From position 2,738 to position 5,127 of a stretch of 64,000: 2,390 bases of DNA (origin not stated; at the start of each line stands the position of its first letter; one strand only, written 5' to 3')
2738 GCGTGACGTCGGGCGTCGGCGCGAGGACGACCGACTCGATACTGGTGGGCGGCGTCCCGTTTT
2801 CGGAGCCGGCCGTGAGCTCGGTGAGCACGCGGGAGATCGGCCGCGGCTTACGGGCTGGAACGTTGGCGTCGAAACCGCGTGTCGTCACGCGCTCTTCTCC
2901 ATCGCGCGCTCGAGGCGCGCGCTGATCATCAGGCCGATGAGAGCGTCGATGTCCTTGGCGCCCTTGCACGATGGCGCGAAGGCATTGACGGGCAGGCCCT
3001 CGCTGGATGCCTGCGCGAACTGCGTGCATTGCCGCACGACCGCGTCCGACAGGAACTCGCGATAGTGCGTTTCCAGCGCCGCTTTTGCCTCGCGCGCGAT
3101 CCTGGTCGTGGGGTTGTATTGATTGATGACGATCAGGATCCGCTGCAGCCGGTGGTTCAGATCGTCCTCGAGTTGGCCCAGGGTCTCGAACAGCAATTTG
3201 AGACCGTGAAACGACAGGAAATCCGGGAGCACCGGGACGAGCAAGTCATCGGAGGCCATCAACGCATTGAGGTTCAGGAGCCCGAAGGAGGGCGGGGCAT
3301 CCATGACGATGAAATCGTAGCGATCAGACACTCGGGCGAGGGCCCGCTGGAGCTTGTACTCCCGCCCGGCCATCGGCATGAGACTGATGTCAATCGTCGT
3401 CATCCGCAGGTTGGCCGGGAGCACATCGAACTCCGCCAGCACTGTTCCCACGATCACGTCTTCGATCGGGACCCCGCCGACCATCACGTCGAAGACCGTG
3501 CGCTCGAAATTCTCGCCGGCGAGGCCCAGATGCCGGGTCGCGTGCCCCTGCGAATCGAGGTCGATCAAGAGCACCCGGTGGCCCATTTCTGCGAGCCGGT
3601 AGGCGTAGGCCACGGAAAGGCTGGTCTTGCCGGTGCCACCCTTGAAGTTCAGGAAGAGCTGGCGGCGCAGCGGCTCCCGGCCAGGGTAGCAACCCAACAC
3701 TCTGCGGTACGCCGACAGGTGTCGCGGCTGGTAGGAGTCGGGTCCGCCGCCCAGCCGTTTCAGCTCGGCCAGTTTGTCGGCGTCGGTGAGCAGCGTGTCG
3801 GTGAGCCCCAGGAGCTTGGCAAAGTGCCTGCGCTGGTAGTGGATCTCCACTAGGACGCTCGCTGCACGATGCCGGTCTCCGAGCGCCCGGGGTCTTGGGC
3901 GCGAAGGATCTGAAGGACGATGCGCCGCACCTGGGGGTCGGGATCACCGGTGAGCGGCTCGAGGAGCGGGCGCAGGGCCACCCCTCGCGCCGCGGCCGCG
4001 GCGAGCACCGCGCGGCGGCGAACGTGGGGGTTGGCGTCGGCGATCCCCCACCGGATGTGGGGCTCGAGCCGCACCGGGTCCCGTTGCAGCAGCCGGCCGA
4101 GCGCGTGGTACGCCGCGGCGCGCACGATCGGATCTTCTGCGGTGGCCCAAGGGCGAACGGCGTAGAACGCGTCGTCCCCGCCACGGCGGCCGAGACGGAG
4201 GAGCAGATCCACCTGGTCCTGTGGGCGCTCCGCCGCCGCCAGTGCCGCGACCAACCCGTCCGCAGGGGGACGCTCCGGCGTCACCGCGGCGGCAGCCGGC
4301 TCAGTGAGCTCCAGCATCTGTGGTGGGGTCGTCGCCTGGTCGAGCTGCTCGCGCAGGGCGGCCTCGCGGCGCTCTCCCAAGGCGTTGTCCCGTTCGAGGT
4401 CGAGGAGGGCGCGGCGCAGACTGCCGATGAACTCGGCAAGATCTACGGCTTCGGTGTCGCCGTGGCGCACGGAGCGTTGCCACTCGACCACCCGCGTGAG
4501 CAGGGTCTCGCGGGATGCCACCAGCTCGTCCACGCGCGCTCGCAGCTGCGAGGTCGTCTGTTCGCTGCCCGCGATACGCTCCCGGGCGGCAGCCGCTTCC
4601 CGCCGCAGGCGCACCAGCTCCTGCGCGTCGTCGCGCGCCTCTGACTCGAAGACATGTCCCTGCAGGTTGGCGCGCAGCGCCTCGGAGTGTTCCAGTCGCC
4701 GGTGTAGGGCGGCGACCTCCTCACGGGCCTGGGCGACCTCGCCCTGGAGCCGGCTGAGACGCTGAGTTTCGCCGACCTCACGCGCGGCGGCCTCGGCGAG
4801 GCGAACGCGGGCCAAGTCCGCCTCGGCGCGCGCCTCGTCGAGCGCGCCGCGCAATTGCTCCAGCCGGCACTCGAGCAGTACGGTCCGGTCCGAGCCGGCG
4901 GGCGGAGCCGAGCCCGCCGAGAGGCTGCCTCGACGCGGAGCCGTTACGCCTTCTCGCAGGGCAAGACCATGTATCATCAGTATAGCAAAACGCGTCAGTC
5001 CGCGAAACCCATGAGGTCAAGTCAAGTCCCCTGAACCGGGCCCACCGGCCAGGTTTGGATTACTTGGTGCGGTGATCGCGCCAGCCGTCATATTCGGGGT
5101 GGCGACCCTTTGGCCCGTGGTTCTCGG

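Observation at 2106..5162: Reverse-oriented ParA + coiled-coil/HEAT + Pro-rich/coiled-coil trio inside the cassette array: a PomXYZ-like positioning module?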

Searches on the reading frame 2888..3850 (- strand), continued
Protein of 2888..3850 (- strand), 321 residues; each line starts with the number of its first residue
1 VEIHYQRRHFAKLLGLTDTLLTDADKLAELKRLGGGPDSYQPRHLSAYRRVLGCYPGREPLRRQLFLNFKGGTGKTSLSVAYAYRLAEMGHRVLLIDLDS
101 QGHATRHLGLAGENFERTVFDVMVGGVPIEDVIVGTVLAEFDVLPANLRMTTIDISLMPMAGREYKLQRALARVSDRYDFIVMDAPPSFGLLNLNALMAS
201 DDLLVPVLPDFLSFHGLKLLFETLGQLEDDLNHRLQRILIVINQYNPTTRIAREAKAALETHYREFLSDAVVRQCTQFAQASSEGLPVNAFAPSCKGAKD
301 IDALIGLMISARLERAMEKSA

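Call 72: list_cluster_members(proteins=[L083:3141-4139:-, L083:2072-3127:-, L083:4571-6010:+, L083:7008-8339:+, L083:722-1696:-, L083:10276-11166:-])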
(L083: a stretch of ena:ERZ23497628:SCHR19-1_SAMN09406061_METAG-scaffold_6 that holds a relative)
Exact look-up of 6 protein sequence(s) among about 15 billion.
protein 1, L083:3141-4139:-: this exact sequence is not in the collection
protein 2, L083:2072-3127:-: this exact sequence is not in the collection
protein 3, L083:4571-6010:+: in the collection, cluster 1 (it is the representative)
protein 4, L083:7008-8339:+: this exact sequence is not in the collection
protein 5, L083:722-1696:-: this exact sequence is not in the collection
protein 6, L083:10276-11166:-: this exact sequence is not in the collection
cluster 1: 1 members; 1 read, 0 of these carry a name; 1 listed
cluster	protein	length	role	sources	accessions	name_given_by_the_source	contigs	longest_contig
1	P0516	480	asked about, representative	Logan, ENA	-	-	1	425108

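Call 79: find_encoding_contigs(protein=P0040, flank=10000, max_places=2)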
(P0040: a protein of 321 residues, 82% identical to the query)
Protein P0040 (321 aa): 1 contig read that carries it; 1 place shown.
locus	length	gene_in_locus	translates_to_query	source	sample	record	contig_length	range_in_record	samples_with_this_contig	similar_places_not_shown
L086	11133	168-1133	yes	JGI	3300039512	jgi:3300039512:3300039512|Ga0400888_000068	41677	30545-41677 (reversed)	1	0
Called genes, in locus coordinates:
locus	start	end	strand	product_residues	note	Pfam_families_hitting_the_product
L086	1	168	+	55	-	?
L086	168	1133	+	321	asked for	PF01656:CbiA, PF02374:ArsA_ATPase (weak), PF06564:CBP_BcsQ, PF09140:MipZ (weak), PF13614:AAA_31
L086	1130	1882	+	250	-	PF00038:Filament (weak)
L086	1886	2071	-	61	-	-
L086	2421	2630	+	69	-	-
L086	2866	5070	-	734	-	PF11028:TMEM260_N, PF13231:PMT_2, PF28495:TMEM260_2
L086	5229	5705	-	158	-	PF10604:Polyketide_cyc2 (weak), PF08327:AHSA1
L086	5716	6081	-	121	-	PF12840:HTH_20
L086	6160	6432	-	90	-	PF14357:DUF4404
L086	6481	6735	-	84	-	-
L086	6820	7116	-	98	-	PF14499:DUF4437, PF07883:Cupin_2 (weak)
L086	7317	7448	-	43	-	-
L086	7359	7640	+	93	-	-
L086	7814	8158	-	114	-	-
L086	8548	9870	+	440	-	PF01071:GARS_A, PF02843:GARS_C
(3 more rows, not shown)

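Call 80: find_encoding_contigs(protein=P0064, flank=10000, max_places=2)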
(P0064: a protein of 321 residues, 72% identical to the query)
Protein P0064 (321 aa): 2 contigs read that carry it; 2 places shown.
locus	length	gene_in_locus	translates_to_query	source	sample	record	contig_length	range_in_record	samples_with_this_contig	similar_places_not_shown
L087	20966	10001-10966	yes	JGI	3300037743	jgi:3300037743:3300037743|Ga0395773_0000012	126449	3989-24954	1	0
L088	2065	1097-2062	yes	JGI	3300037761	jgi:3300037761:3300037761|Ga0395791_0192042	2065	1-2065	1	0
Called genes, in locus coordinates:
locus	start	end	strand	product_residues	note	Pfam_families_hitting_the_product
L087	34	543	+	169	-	PF04978:MST (weak), PF07609:DUF1572 (weak), PF12867:DinB_2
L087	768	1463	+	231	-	-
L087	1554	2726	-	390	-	PF01266:DAO, PF07992:Pyr_redox_2 (faint), PF13450:NAD_binding_8 (weak), PF13738:Pyr_redox_3 (faint)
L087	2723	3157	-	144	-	-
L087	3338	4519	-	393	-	-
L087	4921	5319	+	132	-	PF04480:DUF559, PF18741:MTES_1575 (weak)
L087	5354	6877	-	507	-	PF00221:Lyase_aromatic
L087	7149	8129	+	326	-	PF00753:Lactamase_B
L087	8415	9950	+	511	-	PF13646:HEAT_2 (weak)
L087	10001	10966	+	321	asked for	PF01656:CbiA, PF02374:ArsA_ATPase (weak), PF06564:CBP_BcsQ, PF09140:MipZ, PF13614:AAA_31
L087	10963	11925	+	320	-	-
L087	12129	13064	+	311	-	PF04909:Amidohydro_2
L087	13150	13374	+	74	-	-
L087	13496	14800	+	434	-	PF01566:Nramp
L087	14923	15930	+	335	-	PF14226:DIOX_N, PF03171:2OG-FeII_Oxy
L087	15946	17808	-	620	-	PF00999:Na_H_Exchanger, PF02254:TrkA_N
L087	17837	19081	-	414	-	PF01979:Amidohydro_1, PF07969:Amidohydro_3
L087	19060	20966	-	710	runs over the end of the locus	-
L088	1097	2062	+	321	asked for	PF01656:CbiA, PF02374:ArsA_ATPase (weak), PF06564:CBP_BcsQ, PF09140:MipZ, PF13614:AAA_31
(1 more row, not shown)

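Call 83: find_encoding_contigs(protein=P0363, flank=5000, max_places=2)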
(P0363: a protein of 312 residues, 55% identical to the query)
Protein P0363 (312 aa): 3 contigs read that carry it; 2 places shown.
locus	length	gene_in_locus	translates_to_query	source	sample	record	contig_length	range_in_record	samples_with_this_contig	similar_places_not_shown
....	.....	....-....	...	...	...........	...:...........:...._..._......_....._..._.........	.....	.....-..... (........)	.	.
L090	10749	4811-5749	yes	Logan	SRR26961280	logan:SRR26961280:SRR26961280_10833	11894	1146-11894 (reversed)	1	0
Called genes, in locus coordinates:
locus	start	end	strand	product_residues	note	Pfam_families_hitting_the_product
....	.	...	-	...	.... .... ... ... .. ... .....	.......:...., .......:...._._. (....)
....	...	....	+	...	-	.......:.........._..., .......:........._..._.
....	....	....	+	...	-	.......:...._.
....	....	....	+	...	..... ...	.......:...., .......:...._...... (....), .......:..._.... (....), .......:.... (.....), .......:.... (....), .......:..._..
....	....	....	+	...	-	-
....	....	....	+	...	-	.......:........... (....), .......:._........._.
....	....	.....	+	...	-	-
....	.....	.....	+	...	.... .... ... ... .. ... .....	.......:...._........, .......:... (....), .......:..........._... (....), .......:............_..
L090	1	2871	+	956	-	?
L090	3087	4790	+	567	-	PF13646:HEAT_2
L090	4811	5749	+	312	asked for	PF01656:CbiA, PF02374:ArsA_ATPase (weak), PF06564:CBP_BcsQ (weak), PF09140:MipZ (faint), PF10609:ParA (weak), PF13614:AAA_31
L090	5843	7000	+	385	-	-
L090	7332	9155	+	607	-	PF00149:Metallophos (weak), PF02872:5_nucleotid_C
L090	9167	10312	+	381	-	-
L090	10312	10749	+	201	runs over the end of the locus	PF03602:Cons_hypoth95, PF05175:MTS (weak), PF10672:Methyltrans_SAM (weak), PF13847:Methyltransf_31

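Call 88: search_protein_families(library=padloc, proteins=[window:2888-3850:-], max_evalue=0.01)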
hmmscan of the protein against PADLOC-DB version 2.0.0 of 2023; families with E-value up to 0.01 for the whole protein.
window:2888-3850:- (321 aa): 2 families
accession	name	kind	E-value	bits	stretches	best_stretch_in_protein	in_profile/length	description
PDLC04559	PDC-M28B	-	1.5e-07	28.9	1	59-99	126-166/438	-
PDLC04560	PDC-M28B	-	2.1e-05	22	1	62-102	15-55/327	-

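Call 95: find_related_loci(query=window:2888-3850:-, collection=metagenome_contigs, flank=10000)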
Query window:2888-3850:- (321 aa) in metagenome_contigs; peptide patterns used: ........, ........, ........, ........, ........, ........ (x = any residue, [..] = any of these).
600 stretches matched a pattern (row limit reached: there are more); 510 encode a relative of the query (tblastn E <= 1e-3); the best 80 are kept; 80 distinct loci.
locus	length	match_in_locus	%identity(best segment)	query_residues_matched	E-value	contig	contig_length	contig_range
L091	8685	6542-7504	92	1-321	0e+0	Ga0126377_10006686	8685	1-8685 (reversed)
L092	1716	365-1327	87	1-321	0e+0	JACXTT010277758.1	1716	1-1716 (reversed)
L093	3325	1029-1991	86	1-321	0e+0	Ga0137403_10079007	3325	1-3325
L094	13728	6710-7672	85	1-321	0e+0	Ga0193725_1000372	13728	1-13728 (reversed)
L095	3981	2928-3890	85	1-321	0e+0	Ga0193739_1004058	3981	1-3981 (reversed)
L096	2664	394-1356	84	1-321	0e+0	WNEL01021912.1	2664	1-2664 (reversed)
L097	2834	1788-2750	85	1-321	0e+0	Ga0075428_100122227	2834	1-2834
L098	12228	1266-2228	85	1-321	0e+0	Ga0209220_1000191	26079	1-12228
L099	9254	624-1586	84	1-321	3e-180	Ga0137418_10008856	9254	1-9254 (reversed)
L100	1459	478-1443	84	1-321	0e+0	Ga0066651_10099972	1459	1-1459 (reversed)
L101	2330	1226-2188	83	1-321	0e+0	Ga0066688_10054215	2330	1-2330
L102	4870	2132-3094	83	1-321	0e+0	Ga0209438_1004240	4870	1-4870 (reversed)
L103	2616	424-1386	83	1-321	0e+0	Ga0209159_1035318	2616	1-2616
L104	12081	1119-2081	84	1-321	1e-176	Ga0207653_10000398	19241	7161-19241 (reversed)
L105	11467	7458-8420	83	1-321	9e-176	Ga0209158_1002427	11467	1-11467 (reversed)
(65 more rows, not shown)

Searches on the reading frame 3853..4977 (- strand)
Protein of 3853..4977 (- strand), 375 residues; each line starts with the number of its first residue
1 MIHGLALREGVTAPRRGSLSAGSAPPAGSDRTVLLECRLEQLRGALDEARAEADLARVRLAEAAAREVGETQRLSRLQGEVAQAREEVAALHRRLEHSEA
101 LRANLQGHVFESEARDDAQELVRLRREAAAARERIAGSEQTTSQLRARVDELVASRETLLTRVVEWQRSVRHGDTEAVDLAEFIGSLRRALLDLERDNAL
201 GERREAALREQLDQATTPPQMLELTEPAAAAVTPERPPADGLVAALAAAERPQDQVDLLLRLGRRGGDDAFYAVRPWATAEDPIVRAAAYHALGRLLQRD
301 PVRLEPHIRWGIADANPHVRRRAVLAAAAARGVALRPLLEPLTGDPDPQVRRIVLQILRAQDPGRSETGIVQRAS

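Call 5: search_protein_families(library=pfam, proteins=[window:3853-4977:-], max_evalue=1)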
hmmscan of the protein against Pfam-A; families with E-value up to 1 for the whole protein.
window:3853-4977:- (375 aa): 11 families
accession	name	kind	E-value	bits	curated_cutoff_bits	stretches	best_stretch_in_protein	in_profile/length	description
PF13646.12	HEAT_2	-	1.7e-08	35.1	27.7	2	240-300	2-60/88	HEAT repeats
PF02985.28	HEAT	-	1.2e-06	28.6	23.5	1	335-359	1-25/31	HEAT repeat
PF16515.11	HIP1_clath_bdg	-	0.016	16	28.8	0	62-109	42-89/99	Clathrin-binding domain of Huntingtin-interacting protein 1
PF25014.1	NET2A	-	0.065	13.5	33.1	1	81-214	53-192/235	NET2A-like domain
PF07862.16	Nif11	-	0.17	12.6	23.8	0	205-224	16-35/48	Nif11 domain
PF15960.10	DUF4763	-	0.26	10.9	30.1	1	69-168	38-141/236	Domain of unknown function (DUF4763)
PF05266.19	DUF724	-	0.5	10.6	38.4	0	73-152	96-170/188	Protein of unknown function (DUF724)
PF13513.12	HEAT_EZ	-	0.7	11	27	0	284-309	2-27/55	HEAT-like repeat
PF09496.15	CENP-O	-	0.72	10.4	23.9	0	64-164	76-167/197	Cenp-O kinetochore centromere component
PF13851.11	GAS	-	0.77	9.6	32.3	1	72-153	54-133/200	Growth-arrest specific micro-tubule binding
PF14389.11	Lzipper-MIP1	-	0.86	10.4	32.2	1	85-153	10-78/84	Leucine-zipper of ternary complex factor MIP1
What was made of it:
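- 3850..4977 (-): pomY-like gene (375 aa): disordered N-terminus, long coiled-coil helix, 4 HEAT repeats. It has no C-terminal IDR/gD module. Pfam HEAT_2 and HEAT (call 5).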

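Call 6: search_protein_families(library=ncbifam, proteins=[window:3853-4977:-], max_evalue=1)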
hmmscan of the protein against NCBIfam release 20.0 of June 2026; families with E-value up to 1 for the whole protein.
window:3853-4977:- (375 aa): 10 families
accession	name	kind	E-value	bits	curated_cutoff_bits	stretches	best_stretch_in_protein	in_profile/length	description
TIGR02168.1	SMC_prok_B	equivalog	2.9e-05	22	567.35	1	38-215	701-880/1181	chromosome segregation protein SMC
TIGR02169.1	SMC_prok_A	equivalog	0.00098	16.9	729.4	1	39-199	339-501/1165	chromosome segregation protein SMC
NF003034.1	PRK03918.1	equivalog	0.003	15.6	700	1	64-215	185-333/878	DNA double-strand break repair ATPase Rad50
NF045487.1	ASRP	equivalog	0.0034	16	300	1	43-213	127-297/593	archaea-specific SMC-related protein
NF008438.0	PRK11281.1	equivalog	0.016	12.9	991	1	34-170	118-250/1113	mechanosensitive channel MscK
TIGR02461.1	osmo_MPG_phos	equivalog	0.084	12.9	244.35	1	27-112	83-169/227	mannosyl-3-phosphoglycerate phosphatase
NF033930.1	pneumo_PspA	exception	0.086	11.5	850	1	42-239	176-377/659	pneumococcal surface protein A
NF052320.1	Cbp1_fam_LP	subfamily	0.096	12.2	90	1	71-157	87-175/286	Cbp1 family collagen-binding glycoprotein adhesin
TIGR04211.1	SH3_and_anchor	equivalog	0.29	10.7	65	2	63-155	71-161/198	TIGR04211 family SH3 domain-containing protein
NF002572.0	PRK02224.1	equivalog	0.73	8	1087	1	38-206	538-702/888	DNA double-strand break repair ATPase Rad50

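Call 12: find_homologous_proteins(query=window:3853-4977:-)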
Query window:3853-4977:- (375 aa): 467 proteins with E <= 0.001 among 8000 candidates; the best 120 are listed.
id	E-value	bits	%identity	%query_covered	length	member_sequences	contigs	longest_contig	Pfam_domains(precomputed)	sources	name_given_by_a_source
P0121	1.4e-225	766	100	100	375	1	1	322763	PF02985.29,PF13646.13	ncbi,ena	-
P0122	1.3e-211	720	95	100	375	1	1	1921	PF02985.29,PF13646.13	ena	-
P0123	4.6e-206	702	94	100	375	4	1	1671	PF02985.29,PF13646.13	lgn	-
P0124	1.6e-203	694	92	100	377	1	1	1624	PF02985.29,PF13646.13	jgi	jgi:hypothetical protein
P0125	5.3e-198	676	92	99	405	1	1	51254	PF02985.29,PF13646.13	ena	-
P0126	1.8e-196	670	90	100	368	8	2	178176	PF02985.29,PF13646.13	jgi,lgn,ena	-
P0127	3.3e-194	663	88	100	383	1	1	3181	PF02985.29,PF13646.13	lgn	-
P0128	1.1e-193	661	98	89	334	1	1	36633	PF02985.29,PF13646.13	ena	-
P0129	7.0e-192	655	89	100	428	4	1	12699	PF02985.29,PF13646.13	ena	-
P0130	9.6e-192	655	88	100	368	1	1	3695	PF02985.29,PF13646.13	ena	-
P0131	1.3e-191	655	89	100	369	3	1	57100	PF13646.13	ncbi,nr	ncbi:MAG TPA: hypothetical protein VLV16_12955 [Gemmatimonadales bacterium]|nr:hypothetical protein 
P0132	1.8e-191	654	97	89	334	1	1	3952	PF02985.29,PF13646.13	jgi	jgi:hypothetical protein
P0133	2.3e-187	641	86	100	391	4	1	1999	PF02985.29,PF13646.13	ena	-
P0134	4.1e-182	623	86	98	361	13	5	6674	PF02985.29,PF13646.13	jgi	jgi:hypothetical protein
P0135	2.3e-181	621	86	100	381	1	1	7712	PF02985.29,PF13646.13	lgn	-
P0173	1.5e-170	585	81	99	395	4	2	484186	PF02985.29,PF13646.13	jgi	-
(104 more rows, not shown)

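Call 14: find_encoding_contigs(protein=P0121, flank=10000, max_places=3)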
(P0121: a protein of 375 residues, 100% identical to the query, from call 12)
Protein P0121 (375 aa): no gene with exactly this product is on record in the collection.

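Call 16: find_encoding_contigs(protein=P0173, flank=10000, max_places=2)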
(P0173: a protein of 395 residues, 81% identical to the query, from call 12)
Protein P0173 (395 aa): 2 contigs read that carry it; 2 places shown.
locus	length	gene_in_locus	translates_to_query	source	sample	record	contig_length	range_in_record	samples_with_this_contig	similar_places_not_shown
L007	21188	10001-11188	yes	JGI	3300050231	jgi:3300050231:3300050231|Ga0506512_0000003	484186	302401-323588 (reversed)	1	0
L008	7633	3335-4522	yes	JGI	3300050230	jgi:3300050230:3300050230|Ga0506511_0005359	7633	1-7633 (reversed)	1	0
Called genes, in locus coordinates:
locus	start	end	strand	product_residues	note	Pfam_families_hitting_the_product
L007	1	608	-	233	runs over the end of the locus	PF01063:Aminotran_4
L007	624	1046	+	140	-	-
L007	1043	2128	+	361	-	-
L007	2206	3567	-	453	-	PF13520:AA_permease_2, PF00324:AA_permease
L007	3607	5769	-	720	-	PF01103:Omp85 (faint)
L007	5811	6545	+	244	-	PF02517:Rce1-like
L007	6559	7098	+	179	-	-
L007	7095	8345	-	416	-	PF23500:DUF7133 (faint), PF22807:TrAA12, PF07995:GSDH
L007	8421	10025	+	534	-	PF07687:M20_dimer (weak)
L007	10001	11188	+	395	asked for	PF13646:HEAT_2 (weak), PF02985:HEAT (faint)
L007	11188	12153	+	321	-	PF01656:CbiA, PF02374:ArsA_ATPase (weak), PF06564:CBP_BcsQ, PF09140:MipZ (weak), PF13614:AAA_31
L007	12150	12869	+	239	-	-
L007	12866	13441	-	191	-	PF05685:Uma2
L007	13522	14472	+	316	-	-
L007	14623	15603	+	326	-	PF01734:Patatin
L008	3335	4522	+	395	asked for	PF13646:HEAT_2 (weak), PF02985:HEAT (faint)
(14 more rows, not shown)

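Call 60: predict_structure(alignment_id=A3)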
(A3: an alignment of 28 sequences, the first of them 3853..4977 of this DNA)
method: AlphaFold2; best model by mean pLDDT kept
length: 375 residues; sequences in the alignment: 28
mean_pLDDT: 78.1   pTM: 0.37
mean pLDDT of the five models: 78.1, 74.7, 62.5, 61.6, 55.4
residues with pLDDT >= 90: 144; 70-90: 145; 50-70: 22; < 50: 64
segments of 3 or more residues with pLDDT < 50: 1-28, 110-114, 217-237, 366-375
pLDDT, mean of each block of 10 residues (from residue 1): 38 37 47 88 95 95 91 93 95 91 66 55 76 72 81 83 83 86 88 92 89 63 33 42 87 93 88 92 94 90 88 93 87 80 91 87 54 44
secondary structure, 60 per line:
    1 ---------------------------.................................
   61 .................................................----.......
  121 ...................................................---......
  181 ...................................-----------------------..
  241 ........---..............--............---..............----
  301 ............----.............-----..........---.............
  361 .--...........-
elements in order: H28-109 H114-171 H175-215 H239-248 H252-265 H268-279 H283-296 H301-312 H317-329 H335-344 H348-361 H364-374
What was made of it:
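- On PomXYZ division-site positioning system: AF2 helices at 28-109 and 239-361 (call 60). The protein ends 14 residues after the last HEAT helix (call 60).
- Checked: Domains (calls 5, 6, 60):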

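Call 88: search_protein_families(library=padloc, proteins=[window:3853-4977:-], max_evalue=0.01)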
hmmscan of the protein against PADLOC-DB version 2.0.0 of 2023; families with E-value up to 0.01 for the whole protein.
window:3853-4977:- (375 aa): 1 family
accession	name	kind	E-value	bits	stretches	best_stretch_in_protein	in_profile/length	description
PDLC00551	JetC2|JetC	-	0.0051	12.7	1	64-168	873-977/1365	DUF3584 domain; MukB-like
